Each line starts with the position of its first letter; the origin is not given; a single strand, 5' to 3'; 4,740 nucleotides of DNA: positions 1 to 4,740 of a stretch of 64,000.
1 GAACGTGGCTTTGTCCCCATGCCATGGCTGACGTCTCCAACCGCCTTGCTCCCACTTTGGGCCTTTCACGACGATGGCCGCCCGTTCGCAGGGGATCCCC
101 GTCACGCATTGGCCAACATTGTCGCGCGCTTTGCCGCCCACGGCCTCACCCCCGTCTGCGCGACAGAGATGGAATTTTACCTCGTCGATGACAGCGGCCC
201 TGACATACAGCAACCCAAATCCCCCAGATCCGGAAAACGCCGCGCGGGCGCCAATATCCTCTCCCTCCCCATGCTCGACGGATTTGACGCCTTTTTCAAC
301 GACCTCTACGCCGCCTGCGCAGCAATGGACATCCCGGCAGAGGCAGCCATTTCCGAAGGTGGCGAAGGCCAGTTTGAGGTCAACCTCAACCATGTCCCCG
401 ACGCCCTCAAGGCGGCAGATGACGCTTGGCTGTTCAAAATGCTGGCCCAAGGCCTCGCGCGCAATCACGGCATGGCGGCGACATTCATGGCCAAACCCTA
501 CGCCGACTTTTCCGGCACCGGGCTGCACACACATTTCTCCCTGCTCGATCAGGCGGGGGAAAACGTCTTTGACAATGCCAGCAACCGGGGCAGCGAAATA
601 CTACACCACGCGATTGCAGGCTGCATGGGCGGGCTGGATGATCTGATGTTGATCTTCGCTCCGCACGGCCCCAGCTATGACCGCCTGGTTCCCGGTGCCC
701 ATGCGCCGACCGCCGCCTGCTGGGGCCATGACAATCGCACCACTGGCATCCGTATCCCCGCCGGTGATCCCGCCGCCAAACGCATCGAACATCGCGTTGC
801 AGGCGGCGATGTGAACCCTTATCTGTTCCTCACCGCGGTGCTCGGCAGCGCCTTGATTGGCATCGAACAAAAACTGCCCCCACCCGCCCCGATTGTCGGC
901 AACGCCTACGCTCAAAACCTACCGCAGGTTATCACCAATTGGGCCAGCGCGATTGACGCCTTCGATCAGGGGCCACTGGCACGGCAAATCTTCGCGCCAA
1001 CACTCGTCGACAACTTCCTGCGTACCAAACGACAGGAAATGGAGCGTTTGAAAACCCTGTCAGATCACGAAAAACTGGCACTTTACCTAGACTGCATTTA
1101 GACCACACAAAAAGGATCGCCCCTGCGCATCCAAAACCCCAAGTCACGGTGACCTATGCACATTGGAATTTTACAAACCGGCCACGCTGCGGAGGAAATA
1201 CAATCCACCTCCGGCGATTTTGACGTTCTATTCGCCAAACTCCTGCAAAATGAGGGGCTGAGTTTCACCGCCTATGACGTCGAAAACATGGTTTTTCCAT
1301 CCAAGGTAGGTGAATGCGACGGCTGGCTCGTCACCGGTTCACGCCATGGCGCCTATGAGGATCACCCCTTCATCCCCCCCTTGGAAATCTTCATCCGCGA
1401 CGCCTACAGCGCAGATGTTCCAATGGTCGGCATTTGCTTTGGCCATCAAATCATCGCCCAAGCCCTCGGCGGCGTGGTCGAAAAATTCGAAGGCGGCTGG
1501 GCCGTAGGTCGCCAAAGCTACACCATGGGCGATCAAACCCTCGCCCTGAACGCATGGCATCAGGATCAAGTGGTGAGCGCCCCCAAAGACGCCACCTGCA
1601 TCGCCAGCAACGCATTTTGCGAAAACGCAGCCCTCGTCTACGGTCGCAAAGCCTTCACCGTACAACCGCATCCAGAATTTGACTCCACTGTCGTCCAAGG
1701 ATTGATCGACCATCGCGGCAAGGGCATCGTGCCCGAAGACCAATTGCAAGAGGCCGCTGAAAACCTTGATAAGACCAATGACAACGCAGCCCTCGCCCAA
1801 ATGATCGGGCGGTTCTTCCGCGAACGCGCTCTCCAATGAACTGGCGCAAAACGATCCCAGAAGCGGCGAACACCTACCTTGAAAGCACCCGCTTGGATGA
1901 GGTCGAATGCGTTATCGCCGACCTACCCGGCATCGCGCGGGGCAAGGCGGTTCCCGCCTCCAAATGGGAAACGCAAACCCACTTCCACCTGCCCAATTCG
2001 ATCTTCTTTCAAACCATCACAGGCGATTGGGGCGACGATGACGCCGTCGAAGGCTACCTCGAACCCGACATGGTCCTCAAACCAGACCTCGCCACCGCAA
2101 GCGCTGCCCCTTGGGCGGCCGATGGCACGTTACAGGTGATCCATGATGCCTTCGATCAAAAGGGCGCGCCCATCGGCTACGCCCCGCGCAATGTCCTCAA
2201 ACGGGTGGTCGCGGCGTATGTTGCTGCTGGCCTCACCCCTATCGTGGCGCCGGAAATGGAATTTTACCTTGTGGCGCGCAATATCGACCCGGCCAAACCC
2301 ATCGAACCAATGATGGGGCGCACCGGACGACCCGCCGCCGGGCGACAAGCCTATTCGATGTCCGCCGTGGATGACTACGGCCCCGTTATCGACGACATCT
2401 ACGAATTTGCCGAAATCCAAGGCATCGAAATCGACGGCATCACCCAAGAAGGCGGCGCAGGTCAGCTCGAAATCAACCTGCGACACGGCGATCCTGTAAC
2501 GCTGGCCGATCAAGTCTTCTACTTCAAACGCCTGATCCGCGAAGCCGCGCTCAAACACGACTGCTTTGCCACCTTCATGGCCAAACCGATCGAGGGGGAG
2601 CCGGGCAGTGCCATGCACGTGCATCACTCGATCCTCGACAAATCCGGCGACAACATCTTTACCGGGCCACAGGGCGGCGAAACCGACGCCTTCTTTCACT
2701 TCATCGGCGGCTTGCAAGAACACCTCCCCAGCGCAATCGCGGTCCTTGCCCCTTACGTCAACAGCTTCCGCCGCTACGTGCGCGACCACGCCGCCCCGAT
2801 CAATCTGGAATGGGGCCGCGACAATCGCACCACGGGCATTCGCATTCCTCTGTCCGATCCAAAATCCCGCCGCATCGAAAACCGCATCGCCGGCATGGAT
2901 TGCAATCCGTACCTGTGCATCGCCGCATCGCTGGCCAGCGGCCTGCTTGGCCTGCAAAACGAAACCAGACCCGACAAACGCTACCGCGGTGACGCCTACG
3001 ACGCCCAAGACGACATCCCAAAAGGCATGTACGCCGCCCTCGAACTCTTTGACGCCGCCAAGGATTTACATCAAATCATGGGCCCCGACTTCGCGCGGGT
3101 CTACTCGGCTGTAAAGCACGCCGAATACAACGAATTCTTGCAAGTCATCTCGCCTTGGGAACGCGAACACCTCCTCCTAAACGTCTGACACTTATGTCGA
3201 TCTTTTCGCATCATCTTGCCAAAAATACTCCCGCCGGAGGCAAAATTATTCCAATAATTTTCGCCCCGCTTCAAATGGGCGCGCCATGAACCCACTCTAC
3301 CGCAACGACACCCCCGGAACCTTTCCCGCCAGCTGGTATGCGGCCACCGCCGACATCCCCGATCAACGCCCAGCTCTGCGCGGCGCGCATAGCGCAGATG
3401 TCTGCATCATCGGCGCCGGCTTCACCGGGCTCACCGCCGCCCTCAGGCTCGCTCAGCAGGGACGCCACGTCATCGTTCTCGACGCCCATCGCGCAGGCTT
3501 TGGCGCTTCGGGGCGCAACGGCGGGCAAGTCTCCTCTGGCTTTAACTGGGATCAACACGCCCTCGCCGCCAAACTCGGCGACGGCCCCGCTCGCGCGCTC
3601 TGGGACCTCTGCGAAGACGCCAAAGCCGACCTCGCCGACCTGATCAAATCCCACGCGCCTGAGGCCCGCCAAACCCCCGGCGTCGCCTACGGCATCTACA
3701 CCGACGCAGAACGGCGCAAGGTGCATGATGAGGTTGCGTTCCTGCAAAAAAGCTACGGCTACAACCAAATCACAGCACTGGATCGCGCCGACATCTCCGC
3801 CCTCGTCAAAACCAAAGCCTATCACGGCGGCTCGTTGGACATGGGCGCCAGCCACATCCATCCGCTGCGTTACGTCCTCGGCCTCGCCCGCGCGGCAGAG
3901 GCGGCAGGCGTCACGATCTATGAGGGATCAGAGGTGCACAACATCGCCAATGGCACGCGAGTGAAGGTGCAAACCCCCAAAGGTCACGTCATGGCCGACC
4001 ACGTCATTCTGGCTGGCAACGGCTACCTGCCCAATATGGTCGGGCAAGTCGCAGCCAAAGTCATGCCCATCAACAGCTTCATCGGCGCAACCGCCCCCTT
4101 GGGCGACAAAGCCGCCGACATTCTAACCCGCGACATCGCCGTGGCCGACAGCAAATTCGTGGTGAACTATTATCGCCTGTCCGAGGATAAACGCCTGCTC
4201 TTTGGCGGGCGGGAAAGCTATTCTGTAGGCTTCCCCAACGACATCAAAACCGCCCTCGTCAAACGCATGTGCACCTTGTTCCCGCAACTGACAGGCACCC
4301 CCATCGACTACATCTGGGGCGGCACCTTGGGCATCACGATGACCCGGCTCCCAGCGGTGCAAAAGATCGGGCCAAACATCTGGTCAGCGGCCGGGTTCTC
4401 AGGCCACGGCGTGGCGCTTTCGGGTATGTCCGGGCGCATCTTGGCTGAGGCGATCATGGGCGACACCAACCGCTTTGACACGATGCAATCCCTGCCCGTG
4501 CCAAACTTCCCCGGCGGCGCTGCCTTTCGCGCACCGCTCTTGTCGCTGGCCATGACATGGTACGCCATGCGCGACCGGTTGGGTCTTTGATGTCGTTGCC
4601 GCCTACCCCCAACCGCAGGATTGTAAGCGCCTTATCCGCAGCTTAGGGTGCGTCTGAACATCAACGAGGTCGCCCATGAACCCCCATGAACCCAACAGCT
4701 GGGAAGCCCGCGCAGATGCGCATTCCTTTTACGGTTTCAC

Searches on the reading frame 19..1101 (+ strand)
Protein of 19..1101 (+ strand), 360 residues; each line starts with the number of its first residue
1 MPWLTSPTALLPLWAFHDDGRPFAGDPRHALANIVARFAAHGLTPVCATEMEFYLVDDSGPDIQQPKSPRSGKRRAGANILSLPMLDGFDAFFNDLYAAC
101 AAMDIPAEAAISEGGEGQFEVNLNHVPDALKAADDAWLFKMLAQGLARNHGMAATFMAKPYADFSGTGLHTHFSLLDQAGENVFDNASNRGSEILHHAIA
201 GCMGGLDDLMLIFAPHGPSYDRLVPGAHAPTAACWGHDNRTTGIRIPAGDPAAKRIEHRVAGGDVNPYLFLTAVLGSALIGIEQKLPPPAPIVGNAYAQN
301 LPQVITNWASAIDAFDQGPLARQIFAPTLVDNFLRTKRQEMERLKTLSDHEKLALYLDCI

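Call 73: search_protein_families(library=pfam, proteins=[window:19-1101:+], max_evalue=0.00001)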
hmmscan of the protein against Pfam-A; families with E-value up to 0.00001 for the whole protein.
window:19-1101:+ (360 aa): 1 family
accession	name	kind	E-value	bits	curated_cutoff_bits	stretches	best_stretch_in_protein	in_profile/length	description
PF00120.29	Gln-synt_C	-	2.1e-92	310.3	24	1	25-349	2-337/344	Glutamine synthetase, catalytic domain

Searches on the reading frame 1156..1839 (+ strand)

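Call 73: search_protein_families(library=pfam, proteins=[window:1156-1839:+], max_evalue=0.00001)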
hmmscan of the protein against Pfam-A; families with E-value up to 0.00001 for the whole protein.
window:1156-1839:+ (227 aa): 1 family
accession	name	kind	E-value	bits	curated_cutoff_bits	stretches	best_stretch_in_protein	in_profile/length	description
PF00117.34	GATase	-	3.6e-13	50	22.8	1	79-179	64-177/190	Glutamine amidotransferase class-I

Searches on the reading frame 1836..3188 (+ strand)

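Call 73: search_protein_families(library=pfam, proteins=[window:1836-3188:+], max_evalue=0.00001)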
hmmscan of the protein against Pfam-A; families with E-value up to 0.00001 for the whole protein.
window:1836-3188:+ (450 aa): 1 family
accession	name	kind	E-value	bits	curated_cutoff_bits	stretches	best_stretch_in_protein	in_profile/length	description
PF00120.29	Gln-synt_C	-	4.8e-100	335.4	24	1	116-444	3-342/344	Glutamine synthetase, catalytic domain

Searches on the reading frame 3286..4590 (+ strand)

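Call 73: search_protein_families(library=pfam, proteins=[window:3286-4590:+], max_evalue=0.00001)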
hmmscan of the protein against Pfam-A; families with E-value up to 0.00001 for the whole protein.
window:3286-4590:+ (434 aa): 6 families
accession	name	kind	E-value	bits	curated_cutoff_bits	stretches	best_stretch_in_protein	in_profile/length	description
PF01266.30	DAO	-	4.5e-67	227.5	27.9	1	38-388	1-352/353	FAD dependent oxidoreductase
PF13450.12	NAD_binding_8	-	4.8e-09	36.8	21.9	1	41-73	1-33/68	NAD(P)-binding Rossmann-like domain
PF07992.20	Pyr_redox_2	-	1.8e-07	31.3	26.1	0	38-68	2-32/291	Pyridine nucleotide-disulphide oxidoreductase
PF03486.20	HI0933_like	-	8.1e-07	29.2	50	0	38-69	2-33/244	HI0933-like protein Rossmann domain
PF00890.30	FAD_binding_2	-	5.1e-06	26.4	20.4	1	38-129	1-92/414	FAD binding domain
PF01494.25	FAD_binding_3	-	6.4e-06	26.1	22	0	37-70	2-35/349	FAD binding domain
